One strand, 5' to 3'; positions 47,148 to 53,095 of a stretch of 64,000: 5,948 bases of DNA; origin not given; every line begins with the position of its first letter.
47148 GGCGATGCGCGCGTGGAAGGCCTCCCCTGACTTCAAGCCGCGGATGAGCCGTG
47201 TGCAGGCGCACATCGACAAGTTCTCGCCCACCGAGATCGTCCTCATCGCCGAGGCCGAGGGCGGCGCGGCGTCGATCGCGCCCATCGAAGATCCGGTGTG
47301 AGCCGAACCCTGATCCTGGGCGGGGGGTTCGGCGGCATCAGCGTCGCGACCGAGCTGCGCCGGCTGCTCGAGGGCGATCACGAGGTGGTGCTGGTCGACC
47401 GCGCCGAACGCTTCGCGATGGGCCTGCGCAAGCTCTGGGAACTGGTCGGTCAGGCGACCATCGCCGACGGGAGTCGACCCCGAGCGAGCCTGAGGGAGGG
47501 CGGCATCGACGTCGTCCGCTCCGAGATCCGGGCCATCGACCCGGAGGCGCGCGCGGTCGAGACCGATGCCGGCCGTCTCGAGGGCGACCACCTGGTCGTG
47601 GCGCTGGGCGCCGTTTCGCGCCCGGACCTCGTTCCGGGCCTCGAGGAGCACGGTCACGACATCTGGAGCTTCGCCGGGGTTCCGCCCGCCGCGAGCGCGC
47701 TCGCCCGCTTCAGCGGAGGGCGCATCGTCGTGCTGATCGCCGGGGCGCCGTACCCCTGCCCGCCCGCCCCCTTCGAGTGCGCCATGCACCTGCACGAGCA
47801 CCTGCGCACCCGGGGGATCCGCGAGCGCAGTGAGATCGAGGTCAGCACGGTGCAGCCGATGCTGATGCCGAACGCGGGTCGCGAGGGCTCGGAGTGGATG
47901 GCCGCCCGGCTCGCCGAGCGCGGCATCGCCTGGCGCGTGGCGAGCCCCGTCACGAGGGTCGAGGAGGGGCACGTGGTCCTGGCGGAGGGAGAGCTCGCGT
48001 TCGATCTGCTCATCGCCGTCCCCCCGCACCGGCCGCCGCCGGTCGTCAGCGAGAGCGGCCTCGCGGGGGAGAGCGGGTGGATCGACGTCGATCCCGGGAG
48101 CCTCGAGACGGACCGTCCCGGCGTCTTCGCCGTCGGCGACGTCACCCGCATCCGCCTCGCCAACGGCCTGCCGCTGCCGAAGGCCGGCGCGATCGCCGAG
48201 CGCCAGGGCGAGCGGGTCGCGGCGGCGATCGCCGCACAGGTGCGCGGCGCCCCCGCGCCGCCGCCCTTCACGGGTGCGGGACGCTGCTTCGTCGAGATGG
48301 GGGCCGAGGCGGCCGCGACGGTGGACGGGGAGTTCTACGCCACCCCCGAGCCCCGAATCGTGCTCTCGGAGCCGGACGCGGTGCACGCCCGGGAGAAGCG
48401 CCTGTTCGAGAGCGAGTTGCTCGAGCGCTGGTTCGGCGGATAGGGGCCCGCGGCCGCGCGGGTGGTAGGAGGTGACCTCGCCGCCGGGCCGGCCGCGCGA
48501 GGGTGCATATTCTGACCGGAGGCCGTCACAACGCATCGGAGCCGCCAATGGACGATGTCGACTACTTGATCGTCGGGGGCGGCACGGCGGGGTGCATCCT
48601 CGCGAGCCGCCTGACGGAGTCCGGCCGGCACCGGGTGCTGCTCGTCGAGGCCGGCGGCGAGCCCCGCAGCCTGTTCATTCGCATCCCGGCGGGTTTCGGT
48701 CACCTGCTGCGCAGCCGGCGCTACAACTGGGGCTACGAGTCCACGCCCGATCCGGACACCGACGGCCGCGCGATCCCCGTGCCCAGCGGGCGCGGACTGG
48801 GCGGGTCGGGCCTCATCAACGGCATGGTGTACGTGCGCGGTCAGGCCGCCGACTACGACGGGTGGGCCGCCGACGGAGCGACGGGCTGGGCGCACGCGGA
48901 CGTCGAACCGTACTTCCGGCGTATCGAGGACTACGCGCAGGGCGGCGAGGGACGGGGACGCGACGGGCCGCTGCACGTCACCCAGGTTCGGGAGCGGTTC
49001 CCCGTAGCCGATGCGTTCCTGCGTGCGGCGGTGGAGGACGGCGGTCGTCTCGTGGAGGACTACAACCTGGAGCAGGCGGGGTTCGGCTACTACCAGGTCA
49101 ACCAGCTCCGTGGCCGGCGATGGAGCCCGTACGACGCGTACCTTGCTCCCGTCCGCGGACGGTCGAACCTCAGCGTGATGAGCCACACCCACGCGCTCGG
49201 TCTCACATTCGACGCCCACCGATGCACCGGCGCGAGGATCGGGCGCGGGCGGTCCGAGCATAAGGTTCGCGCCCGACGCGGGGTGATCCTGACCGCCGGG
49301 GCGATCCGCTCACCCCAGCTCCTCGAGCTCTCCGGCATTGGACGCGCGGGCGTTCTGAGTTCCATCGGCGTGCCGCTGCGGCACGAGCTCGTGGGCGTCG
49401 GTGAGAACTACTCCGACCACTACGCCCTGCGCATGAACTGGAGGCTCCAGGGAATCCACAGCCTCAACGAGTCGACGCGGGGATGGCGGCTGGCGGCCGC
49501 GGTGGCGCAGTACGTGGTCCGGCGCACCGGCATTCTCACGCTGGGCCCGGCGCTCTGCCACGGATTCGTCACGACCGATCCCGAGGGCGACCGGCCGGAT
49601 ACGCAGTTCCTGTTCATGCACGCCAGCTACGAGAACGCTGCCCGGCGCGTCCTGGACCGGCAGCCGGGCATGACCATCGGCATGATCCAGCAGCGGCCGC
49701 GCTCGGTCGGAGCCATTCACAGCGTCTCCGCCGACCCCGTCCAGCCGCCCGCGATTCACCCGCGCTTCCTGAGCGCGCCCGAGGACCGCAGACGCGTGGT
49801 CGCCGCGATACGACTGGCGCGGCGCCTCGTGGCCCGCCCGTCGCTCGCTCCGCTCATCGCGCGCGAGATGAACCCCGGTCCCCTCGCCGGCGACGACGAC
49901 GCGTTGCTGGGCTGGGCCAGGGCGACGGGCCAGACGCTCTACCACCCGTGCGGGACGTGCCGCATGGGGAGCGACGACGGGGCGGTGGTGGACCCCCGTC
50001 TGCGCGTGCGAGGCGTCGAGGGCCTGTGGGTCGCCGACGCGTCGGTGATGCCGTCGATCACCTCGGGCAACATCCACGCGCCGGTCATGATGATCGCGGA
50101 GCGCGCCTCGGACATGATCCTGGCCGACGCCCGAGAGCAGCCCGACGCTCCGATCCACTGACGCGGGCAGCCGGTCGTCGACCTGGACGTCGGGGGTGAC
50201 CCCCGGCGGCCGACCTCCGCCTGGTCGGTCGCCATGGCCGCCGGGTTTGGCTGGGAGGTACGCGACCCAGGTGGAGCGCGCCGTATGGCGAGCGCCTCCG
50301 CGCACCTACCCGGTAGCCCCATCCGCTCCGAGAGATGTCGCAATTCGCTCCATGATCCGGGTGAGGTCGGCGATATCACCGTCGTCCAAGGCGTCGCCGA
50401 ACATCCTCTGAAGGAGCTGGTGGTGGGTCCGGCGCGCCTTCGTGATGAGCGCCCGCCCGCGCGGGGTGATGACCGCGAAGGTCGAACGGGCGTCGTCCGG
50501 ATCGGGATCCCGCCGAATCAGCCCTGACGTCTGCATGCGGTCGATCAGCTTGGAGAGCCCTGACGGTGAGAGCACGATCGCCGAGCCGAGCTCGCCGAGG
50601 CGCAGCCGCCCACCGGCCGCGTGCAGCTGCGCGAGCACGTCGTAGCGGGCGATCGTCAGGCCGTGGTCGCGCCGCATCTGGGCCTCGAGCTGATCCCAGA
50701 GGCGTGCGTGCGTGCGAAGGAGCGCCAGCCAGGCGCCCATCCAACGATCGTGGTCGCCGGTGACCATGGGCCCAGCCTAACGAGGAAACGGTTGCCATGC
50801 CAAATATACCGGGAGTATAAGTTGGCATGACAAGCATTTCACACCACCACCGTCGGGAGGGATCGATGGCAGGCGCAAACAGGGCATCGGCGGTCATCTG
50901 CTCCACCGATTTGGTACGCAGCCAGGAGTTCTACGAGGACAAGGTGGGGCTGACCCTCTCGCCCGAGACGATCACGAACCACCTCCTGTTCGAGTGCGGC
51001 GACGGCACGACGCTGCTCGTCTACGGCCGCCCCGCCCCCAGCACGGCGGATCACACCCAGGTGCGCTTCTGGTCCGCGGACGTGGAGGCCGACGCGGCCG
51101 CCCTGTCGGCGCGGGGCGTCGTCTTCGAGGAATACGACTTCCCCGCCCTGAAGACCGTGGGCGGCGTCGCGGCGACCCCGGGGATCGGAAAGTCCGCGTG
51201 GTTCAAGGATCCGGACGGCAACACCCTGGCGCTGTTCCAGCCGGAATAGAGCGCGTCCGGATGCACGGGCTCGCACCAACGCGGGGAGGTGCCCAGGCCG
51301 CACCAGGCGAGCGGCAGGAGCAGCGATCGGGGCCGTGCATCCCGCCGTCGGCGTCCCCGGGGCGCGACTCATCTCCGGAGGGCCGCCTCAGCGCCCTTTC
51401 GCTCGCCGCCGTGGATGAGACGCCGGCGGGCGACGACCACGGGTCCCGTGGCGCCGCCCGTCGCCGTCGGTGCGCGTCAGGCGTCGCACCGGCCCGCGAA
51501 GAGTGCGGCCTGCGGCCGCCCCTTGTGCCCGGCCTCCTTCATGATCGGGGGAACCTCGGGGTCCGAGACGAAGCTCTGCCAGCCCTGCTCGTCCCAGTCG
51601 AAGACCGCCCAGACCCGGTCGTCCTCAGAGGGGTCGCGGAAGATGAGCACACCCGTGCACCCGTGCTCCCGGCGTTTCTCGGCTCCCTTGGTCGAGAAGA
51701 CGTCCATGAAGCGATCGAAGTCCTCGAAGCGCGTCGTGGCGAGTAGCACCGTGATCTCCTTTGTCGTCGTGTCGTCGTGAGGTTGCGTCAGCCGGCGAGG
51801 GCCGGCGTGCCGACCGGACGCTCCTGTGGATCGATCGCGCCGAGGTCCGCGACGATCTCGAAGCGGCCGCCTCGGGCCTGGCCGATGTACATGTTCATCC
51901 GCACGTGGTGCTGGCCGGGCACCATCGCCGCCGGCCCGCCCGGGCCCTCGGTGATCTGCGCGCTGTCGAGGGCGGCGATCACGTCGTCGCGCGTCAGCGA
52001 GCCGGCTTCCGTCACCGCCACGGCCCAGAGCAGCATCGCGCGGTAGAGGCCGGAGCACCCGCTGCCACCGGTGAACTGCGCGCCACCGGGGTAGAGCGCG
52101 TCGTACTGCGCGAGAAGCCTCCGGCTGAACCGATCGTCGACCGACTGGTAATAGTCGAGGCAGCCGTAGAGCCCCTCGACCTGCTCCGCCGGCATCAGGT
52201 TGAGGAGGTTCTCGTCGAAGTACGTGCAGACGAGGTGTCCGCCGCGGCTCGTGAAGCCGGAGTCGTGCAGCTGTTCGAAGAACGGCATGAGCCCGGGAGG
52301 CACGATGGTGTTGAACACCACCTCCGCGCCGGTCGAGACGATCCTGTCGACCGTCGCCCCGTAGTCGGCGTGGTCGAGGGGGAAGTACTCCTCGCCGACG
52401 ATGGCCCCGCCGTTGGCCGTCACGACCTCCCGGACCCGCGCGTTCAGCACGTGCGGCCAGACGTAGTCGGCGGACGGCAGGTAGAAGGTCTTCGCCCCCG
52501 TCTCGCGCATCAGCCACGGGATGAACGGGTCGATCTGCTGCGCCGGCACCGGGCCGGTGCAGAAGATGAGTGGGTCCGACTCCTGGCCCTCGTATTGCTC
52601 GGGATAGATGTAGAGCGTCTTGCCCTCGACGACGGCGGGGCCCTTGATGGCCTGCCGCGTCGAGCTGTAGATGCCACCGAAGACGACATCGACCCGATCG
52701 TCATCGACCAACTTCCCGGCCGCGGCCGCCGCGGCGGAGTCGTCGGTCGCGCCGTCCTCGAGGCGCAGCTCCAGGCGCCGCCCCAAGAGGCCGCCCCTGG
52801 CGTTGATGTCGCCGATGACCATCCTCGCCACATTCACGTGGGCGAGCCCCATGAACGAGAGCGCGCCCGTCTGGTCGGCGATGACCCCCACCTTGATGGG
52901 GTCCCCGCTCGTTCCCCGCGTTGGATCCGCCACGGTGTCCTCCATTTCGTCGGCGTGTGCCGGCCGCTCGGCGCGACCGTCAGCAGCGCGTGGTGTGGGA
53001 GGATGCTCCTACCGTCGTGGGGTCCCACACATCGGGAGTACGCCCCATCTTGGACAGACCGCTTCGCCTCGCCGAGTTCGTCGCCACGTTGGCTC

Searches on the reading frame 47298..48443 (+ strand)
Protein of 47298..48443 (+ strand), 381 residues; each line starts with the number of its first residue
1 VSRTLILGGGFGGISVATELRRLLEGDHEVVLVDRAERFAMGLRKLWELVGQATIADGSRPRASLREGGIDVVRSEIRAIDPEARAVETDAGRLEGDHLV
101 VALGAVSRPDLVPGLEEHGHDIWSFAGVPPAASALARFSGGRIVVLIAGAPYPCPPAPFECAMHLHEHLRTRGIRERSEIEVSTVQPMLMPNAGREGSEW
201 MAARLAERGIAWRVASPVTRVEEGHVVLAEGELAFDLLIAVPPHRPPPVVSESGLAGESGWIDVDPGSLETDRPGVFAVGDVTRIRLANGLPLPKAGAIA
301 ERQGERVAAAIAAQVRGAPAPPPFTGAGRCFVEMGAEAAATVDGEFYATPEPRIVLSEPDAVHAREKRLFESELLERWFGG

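Call 76: search_protein_families(library=pfam, proteins=[window:47298-48443:+], max_evalue=0.00001)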
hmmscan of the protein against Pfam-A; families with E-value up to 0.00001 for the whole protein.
window:47298-48443:+ (381 aa): 2 families
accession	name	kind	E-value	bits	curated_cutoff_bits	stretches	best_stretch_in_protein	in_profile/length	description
PF07992.20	Pyr_redox_2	-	5.2e-23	82.3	26.1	1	3-288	2-284/291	Pyridine nucleotide-disulphide oxidoreductase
PF00070.33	Pyr_redox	-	3.1e-06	28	22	0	3-40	1-35/82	Pyridine nucleotide-disulphide oxidoreductase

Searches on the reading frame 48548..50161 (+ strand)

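Call 76: search_protein_families(library=pfam, proteins=[window:48548-50161:+], max_evalue=0.00001)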
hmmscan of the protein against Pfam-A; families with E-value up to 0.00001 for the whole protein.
window:48548-50161:+ (537 aa): 3 families
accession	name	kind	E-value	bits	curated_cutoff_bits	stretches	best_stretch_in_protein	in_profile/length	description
PF00732.25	GMC_oxred_N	-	3e-42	145.3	23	1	4-292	1-217/218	GMC oxidoreductase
PF05199.19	GMC_oxred_C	-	4.8e-39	134.5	24.6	1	384-517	1-139/139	GMC oxidoreductase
PF00890.30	FAD_binding_2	-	1.5e-09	38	20.4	0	5-38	1-33/414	FAD binding domain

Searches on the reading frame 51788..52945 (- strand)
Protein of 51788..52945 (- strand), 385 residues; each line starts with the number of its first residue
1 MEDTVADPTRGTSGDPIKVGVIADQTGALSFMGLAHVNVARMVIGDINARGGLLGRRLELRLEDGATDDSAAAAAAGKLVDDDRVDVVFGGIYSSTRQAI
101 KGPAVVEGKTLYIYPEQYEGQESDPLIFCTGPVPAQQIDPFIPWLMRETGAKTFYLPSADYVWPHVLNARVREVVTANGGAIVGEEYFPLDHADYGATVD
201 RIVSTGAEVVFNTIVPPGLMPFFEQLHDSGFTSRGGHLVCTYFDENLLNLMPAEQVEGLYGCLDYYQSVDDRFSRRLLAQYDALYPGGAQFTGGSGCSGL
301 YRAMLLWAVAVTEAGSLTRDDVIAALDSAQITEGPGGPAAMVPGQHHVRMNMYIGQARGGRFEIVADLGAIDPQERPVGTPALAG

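Call 76: search_protein_families(library=pfam, proteins=[window:51788-52945:-], max_evalue=0.00001)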
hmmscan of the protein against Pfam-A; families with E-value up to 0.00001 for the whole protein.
window:51788-52945:- (385 aa): 2 families
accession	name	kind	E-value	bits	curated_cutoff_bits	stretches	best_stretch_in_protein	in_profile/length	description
PF13458.12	Peripla_BP_6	-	9.3e-75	252.8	31.7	1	16-360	1-342/343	Periplasmic binding protein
PF13433.12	Peripla_BP_5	-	1.9e-72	244.8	27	1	17-367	1-347/363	Periplasmic binding protein domain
